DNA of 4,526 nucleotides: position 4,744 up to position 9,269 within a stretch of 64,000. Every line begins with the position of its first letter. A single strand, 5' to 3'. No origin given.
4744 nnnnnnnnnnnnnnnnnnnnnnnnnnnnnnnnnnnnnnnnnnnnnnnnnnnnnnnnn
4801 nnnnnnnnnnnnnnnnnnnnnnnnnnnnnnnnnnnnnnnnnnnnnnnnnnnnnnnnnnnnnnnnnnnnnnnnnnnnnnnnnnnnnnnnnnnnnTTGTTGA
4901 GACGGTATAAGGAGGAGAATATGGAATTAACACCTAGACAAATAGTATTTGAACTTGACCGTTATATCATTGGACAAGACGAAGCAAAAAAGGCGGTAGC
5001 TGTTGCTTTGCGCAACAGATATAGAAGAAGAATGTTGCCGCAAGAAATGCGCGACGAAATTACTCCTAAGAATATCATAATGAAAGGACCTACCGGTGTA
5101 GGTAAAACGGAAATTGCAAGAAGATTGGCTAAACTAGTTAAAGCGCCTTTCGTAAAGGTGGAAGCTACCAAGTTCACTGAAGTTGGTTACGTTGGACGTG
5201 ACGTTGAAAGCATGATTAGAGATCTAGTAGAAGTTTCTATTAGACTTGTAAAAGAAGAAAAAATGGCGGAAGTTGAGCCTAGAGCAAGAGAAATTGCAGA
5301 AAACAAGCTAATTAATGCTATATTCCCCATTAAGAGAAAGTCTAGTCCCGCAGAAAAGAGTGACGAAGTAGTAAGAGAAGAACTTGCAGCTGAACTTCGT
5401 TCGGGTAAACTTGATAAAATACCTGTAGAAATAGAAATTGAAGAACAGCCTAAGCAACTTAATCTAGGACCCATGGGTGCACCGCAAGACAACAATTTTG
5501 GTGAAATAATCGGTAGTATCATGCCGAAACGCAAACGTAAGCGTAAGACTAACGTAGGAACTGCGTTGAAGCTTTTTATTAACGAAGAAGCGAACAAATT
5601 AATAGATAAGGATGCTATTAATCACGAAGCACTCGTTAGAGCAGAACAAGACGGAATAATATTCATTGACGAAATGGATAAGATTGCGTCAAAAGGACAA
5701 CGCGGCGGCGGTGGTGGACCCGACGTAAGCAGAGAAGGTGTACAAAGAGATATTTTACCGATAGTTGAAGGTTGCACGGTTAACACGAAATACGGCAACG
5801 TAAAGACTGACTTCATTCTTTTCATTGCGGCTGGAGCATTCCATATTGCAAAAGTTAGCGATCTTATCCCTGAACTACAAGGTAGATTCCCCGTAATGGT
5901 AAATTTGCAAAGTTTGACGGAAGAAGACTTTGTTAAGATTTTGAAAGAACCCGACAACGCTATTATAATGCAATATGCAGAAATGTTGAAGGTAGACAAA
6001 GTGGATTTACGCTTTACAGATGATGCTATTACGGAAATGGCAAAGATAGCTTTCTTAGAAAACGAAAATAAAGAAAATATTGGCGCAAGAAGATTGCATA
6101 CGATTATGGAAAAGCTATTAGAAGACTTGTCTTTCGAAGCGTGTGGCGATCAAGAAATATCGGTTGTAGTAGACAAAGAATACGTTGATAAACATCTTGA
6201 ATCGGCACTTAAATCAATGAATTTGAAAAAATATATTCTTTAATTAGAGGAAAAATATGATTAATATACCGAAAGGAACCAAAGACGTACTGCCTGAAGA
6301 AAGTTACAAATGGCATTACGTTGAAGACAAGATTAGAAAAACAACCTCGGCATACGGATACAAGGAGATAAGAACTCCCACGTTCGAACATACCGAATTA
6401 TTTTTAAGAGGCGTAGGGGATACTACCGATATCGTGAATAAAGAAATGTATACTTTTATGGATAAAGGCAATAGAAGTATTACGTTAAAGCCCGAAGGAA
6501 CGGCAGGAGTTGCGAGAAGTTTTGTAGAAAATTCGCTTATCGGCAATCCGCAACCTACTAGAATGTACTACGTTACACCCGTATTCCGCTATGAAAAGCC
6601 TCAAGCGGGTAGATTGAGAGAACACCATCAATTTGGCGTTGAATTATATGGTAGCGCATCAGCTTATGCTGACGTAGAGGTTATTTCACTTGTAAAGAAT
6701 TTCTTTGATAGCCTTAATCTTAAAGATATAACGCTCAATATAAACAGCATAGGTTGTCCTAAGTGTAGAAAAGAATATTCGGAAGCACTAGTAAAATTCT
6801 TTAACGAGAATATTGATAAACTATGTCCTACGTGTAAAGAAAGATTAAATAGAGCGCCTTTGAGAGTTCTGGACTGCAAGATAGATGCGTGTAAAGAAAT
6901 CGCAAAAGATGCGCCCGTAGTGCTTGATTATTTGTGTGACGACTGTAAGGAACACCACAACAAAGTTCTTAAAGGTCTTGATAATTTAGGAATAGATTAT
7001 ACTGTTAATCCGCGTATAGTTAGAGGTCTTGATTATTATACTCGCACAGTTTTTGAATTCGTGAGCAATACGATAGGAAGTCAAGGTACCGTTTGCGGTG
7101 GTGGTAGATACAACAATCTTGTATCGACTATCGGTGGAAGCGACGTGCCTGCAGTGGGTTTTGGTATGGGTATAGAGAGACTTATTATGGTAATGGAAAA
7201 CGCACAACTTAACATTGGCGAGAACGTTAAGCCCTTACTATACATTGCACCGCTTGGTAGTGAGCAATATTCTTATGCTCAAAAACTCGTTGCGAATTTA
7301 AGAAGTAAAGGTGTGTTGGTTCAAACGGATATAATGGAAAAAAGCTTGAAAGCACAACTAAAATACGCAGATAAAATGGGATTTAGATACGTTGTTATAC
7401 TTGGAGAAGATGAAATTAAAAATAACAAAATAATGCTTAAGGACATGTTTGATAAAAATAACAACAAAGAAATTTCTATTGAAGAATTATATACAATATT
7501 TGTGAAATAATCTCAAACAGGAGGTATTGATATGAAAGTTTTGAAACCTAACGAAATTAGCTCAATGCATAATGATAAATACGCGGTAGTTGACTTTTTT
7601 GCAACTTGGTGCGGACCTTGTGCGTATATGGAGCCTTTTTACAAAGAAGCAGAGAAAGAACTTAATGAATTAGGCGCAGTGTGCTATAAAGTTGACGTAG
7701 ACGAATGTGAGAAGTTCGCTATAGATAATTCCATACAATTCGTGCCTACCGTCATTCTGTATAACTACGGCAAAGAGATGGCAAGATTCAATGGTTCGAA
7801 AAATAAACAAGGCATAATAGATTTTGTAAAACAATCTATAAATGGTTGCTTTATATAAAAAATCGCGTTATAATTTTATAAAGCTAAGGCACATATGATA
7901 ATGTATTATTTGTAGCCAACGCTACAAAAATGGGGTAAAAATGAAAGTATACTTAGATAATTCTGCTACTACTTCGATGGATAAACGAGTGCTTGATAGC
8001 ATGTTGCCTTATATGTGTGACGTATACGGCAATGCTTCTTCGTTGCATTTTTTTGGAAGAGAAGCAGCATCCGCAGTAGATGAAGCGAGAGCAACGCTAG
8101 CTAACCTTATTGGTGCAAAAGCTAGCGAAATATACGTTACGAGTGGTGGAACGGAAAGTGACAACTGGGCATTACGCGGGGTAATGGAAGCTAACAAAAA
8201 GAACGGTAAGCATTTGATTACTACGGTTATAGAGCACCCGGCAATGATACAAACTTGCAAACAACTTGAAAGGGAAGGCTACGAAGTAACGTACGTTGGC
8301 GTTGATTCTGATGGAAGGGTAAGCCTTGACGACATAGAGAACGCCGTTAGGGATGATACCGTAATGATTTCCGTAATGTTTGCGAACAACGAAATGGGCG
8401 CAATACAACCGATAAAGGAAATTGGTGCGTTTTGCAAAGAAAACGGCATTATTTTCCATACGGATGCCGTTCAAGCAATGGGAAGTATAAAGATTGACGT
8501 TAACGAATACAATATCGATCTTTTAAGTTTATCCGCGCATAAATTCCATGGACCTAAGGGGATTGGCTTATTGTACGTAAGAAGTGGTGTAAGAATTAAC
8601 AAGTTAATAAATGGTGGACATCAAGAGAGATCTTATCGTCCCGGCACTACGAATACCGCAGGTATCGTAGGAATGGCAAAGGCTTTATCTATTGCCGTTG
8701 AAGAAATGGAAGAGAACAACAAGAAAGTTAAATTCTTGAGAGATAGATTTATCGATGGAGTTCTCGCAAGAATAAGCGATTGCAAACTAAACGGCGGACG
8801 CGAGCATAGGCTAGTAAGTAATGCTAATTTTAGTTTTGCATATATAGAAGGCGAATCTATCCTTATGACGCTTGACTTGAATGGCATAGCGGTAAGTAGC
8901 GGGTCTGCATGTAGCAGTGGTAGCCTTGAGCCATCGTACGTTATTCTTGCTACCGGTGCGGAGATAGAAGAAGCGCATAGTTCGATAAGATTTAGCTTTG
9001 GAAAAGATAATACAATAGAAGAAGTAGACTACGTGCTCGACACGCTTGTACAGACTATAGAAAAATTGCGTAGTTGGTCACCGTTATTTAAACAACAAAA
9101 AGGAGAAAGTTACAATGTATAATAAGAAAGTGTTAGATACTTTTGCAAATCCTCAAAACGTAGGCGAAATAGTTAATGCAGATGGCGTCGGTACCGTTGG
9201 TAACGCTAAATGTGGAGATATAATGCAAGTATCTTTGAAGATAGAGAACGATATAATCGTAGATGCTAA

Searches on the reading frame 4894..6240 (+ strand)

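Call 23: search_protein_families(library=pfam, proteins=[window:4894-6240:+], max_evalue=0.001)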
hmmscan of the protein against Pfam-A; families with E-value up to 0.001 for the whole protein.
window:4894-6240:+ (449 aa): 8 families
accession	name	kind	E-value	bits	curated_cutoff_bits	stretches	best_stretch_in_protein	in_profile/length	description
PF07724.20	AAA_2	-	3.8e-30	105.5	27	2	229-334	44-165/166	AAA domain (Cdc48 subfamily)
PF00004.35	AAA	-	7.1e-13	49.6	21.2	2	62-109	2-51/131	ATPase family associated with various cellular activities (AAA)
PF07728.20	AAA_5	-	6.5e-07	29.9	22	1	60-96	1-38/139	AAA domain (dynein-related subfamily)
PF00493.29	MCM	-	1.8e-05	24.4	23.3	0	16-89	17-89/224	MCM P-loop domain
PF10431.15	ClpB_D2-small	-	7.4e-05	23.1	21.9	1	341-419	1-70/81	C-terminal, D2-small domain, of ClpB protein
PF13401.12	AAA_22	-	0.0001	23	27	0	59-106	6-56/130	AAA domain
PF01078.27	Mg_chelatase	-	0.00043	20.2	20.3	0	60-96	24-59/207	Magnesium chelatase, subunit ChlI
PF13238.12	AAA_18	-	0.00059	20.7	29.4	0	61-143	1-63/128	AAA domain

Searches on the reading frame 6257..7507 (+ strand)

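Call 23: search_protein_families(library=pfam, proteins=[window:6257-7507:+], max_evalue=0.001)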
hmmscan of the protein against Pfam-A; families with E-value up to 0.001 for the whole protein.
window:6257-7507:+ (417 aa): 5 families
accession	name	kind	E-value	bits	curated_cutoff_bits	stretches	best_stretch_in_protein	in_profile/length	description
PF13393.11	tRNA-synt_His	-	1.3e-50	172.9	25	1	7-309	1-308/308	Histidyl-tRNA synthetase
PF03129.25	HGTP_anticodon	-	1e-16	61.3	21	1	329-415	3-91/94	Anticodon binding domain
PF00587.30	tRNA-synt_2b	-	5.1e-15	56.4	29.3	1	65-313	1-175/179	tRNA synthetase class II core domain (G, H, P, S and T)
PF00152.25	tRNA-synt_2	-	2.5e-06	27.3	25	0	101-179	92-167/308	tRNA synthetases class II (D, K and N)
PF01409.25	tRNA-synt_2d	-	2.1e-05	24.6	19.8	0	289-315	201-228/246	tRNA synthetases class II core domain (F)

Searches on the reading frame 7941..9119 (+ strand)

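Call 23: search_protein_families(library=pfam, proteins=[window:7941-9119:+], max_evalue=0.001)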
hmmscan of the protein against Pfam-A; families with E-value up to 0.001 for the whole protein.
window:7941-9119:+ (393 aa): 4 families
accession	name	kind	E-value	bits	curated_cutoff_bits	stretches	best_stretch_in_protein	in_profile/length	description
PF00266.25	Aminotran_5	-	7.8e-88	295.4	21.5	1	3-365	1-371/371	Aminotransferase class-V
PF01041.23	DegT_DnrJ_EryC1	-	1.6e-07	31.3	19.8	1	52-182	32-152/360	DegT/DnrJ/EryC1/StrS aminotransferase family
PF01212.27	Beta_elim_lyase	-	6e-07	29.5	27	1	45-242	33-235/288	Beta-eliminating lyase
PF01053.26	Cys_Met_Meta_PP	-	0.00079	18.5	27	0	34-202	42-199/381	Cys/Met metabolism PLP-dependent enzyme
